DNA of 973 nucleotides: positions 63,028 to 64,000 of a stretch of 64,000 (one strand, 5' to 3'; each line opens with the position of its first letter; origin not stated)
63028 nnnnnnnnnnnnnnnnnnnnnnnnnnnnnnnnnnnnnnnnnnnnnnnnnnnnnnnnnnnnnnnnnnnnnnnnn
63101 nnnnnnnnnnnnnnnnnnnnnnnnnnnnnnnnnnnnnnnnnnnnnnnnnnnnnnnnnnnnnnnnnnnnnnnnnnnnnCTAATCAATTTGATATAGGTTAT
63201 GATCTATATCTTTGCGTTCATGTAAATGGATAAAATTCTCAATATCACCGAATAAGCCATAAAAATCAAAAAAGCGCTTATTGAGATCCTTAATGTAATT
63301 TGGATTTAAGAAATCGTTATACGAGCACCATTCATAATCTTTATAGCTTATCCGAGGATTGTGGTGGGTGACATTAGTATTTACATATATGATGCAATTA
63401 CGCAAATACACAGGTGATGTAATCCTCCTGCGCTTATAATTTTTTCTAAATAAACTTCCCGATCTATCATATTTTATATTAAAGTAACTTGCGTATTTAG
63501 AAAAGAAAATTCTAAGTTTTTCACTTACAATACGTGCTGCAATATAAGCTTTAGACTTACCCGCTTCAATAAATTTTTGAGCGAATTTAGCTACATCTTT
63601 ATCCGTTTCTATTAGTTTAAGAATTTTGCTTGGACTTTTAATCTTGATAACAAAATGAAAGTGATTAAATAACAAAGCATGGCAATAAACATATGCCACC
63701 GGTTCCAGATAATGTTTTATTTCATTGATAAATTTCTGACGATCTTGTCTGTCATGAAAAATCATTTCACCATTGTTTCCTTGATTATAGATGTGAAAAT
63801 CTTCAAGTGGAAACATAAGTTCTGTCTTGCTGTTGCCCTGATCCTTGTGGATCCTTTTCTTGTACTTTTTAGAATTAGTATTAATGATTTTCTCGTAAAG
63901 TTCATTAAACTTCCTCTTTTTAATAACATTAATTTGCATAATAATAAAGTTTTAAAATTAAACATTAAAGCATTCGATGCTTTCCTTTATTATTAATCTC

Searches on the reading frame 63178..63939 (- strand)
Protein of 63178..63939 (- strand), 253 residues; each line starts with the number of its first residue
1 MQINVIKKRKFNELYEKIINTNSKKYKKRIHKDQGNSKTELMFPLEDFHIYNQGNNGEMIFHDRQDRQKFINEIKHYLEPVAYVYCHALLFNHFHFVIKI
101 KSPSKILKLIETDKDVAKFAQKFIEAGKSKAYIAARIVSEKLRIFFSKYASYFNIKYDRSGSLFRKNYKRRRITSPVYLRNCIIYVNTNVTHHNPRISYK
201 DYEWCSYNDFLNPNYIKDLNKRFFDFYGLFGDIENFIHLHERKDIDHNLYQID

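Call 7: search_protein_families(library=pfam, proteins=[window:63178-63939:-], max_evalue=0.01)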
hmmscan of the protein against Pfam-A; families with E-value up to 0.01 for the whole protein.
window:63178-63939:- (253 aa): 0 families

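Call 16: find_encoding_contigs(protein=window:63178-63939:-, flank=5000, max_places=10)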
Protein window:63178-63939:- (253 aa): no gene with exactly this product is on record in the collection.

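Call 17: search_protein_families(library=ncbifam, proteins=[window:63178-63939:-], max_evalue=0.01)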
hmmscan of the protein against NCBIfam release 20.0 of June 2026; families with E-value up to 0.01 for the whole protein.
window:63178-63939:- (253 aa): 0 families

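Call 31: find_homologous_proteins(query=window:63178-63939:-, max_evalue=0.001)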
Query window:63178-63939:- (253 aa): 15 proteins with E <= 0.001 among 385 candidates.
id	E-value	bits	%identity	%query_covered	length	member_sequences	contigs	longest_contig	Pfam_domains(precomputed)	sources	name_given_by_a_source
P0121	1.8e-164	564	99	100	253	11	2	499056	-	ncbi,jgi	ncbi:MAG: hypothetical protein ACOX4D_06490 [Bacteroidales bacterium]|jgi:putative transposase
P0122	2.2e-141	488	85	100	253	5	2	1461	-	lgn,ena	-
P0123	9.1e-104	365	70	89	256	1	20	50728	-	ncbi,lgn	-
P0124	1.5e-67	246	55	81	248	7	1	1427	-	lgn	-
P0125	9.8e-60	220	50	86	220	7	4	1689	-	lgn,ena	-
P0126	4.3e-58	215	50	86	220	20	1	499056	-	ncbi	ncbi:MAG: hypothetical protein ACOX4D_04725 [Bacteroidales bacterium]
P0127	8.3e-15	73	31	74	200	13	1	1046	-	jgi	jgi:putative transposase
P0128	6.0e-13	67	31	65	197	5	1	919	-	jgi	jgi:putative transposase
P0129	1.5e-10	59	32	64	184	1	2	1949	-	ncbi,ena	-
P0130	2.0e-10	59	32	73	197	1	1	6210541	-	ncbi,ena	-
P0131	9.7e-10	57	28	68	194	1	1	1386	-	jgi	jgi:putative transposase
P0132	7.5e-9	54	26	67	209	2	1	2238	PF01797.22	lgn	-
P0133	8.5e-9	54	24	75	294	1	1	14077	PF08299.18,PF01797.22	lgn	-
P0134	2.1e-7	49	29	64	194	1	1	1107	-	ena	-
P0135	2.1e-7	49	26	64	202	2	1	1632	-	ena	-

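Call 32: find_encoding_contigs(protein=P0121, flank=10000, max_places=6)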
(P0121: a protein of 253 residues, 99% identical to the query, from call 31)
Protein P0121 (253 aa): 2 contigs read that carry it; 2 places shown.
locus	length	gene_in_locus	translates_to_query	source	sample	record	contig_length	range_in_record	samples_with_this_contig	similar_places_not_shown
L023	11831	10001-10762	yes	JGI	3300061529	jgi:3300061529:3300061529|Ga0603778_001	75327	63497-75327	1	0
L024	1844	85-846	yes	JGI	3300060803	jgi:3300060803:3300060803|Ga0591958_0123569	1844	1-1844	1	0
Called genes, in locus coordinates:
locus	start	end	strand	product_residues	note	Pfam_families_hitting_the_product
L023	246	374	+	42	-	-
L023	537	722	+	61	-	-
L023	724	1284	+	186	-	PF01972:SDH_protease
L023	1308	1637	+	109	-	-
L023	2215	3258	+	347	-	-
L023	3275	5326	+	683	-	PF13380:CoA_binding_2, PF13607:Succ_CoA_lig, PF13549:ATP-grasp_5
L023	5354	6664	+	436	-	PF00155:Aminotran_1_2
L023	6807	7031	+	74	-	PF12797:Fer4_2 (weak), PF12837:Fer4_6 (weak), PF13237:Fer4_10, PF14697:Fer4_21, PF00037:Fer4, PF12838:Fer4_7, PF13187:Fer4_9, PF12797:Fer4_2 (weak), +7 more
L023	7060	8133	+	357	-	PF01855:POR_N, PF02780:Transketolase_C (weak), PF17147:PFOR_II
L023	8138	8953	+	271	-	PF02775:TPP_enzyme_C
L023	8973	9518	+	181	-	PF01558:POR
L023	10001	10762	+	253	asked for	-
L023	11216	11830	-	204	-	?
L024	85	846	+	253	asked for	-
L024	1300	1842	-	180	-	?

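Call 33: find_encoding_contigs(protein=P0126, flank=10000, max_places=6)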
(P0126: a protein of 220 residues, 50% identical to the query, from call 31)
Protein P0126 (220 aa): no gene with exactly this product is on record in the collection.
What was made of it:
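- Tried and rejected: Paralogue P0126 is not on record (call 33).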

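Call 34: find_encoding_contigs(protein=P0123, flank=6000, max_places=10)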
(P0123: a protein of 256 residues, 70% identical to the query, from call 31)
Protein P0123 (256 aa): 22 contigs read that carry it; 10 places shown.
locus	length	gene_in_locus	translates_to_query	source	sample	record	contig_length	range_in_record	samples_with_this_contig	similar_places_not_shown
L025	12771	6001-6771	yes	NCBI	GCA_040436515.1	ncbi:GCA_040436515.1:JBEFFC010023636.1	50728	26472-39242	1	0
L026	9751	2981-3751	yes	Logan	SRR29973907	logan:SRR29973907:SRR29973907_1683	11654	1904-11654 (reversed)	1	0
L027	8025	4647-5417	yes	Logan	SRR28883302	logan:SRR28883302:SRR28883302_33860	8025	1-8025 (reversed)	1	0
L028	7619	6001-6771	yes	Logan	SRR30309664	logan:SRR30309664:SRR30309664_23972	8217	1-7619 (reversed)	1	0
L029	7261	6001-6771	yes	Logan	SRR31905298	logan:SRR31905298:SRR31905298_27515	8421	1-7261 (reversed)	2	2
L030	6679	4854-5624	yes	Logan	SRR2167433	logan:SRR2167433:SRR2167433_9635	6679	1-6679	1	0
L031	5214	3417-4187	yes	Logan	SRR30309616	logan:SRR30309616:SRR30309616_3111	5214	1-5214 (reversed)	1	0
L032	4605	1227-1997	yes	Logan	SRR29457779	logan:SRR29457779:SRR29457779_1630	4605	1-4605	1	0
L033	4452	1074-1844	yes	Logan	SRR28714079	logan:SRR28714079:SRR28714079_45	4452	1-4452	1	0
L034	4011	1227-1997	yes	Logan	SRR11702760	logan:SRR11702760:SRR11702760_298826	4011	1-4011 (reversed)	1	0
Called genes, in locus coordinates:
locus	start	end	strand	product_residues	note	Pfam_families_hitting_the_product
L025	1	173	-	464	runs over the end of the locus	PF14691:Fer4_20, PF02826:2-Hacid_dh_C (faint), PF01262:AlaDh_PNT_C (faint), PF01266:DAO (weak), PF07992:Pyr_redox_2, PF13450:NAD_binding_8 (weak), PF13738:Pyr_redox_3 (weak), PF00070:Pyr_redox, +6 more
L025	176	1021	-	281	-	PF10418:DHODB_Fe-S_bind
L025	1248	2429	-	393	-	PF07228:SpoIIE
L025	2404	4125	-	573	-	PF12837:Fer4_6 (faint), PF12838:Fer4_7, PF13187:Fer4_9 (weak), PF13237:Fer4_10 (weak), PF14697:Fer4_21 (weak), PF00037:Fer4 (weak), PF02906:Fe_hyd_lg_C, PF04060:FeS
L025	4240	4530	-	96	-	PF01257:2Fe-2S_thioredx (weak)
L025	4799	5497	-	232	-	PF06971:Put_DNA-bind_N, PF02629:CoA_binding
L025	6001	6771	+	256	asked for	-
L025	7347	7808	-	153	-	-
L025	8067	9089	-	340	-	-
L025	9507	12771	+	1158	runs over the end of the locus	PF02811:PHP, PF07733:DNA_pol3_alpha, PF01336:tRNA_anti-codon (faint), PF17657:DNA_pol3_finger, PF14579:HHH_6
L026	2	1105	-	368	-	?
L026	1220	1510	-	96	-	PF01257:2Fe-2S_thioredx (weak)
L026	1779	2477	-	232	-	PF06971:Put_DNA-bind_N, PF02629:CoA_binding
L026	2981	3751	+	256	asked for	-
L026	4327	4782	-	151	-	-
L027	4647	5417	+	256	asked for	-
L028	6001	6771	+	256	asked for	-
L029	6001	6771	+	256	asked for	-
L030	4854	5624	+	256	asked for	-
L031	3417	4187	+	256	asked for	-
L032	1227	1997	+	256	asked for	-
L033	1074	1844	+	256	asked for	-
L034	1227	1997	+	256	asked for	-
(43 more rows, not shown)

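Call 44: find_encoding_contigs(protein=P0125, flank=5000, max_places=6)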
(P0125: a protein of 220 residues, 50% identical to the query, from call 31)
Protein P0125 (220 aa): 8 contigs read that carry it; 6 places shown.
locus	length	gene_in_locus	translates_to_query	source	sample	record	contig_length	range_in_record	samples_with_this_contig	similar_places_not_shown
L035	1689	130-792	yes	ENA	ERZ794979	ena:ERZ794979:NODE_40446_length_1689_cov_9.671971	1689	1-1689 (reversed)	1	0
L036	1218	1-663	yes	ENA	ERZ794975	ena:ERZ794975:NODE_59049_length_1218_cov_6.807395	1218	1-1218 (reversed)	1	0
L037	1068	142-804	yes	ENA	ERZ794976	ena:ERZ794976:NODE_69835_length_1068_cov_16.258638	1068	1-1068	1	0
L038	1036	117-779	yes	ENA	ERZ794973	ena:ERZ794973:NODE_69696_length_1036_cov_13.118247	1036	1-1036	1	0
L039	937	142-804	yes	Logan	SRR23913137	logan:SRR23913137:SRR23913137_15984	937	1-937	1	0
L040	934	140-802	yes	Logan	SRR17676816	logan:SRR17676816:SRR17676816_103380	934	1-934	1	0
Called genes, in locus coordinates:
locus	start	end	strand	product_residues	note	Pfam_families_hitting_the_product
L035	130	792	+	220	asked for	-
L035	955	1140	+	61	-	-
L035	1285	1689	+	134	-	PF00440:TetR_N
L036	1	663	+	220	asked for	?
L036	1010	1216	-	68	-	?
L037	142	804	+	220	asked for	-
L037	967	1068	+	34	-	?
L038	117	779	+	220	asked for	-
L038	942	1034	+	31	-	?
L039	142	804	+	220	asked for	-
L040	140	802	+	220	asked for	-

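Call 64: find_encoding_contigs(protein=P0122, flank=5000, max_places=6)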
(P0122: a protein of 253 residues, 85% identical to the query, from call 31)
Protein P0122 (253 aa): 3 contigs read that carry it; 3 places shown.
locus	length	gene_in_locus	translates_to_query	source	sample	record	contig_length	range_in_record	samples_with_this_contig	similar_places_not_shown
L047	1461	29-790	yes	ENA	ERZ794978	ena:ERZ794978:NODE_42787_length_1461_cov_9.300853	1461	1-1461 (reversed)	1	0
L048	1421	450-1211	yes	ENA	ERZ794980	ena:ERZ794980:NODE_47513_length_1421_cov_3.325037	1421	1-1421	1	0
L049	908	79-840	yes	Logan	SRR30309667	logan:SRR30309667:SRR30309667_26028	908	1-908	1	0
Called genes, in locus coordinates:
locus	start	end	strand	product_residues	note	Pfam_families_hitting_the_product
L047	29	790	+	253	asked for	-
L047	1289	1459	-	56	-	?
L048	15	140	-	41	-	-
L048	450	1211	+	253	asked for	-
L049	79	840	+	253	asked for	-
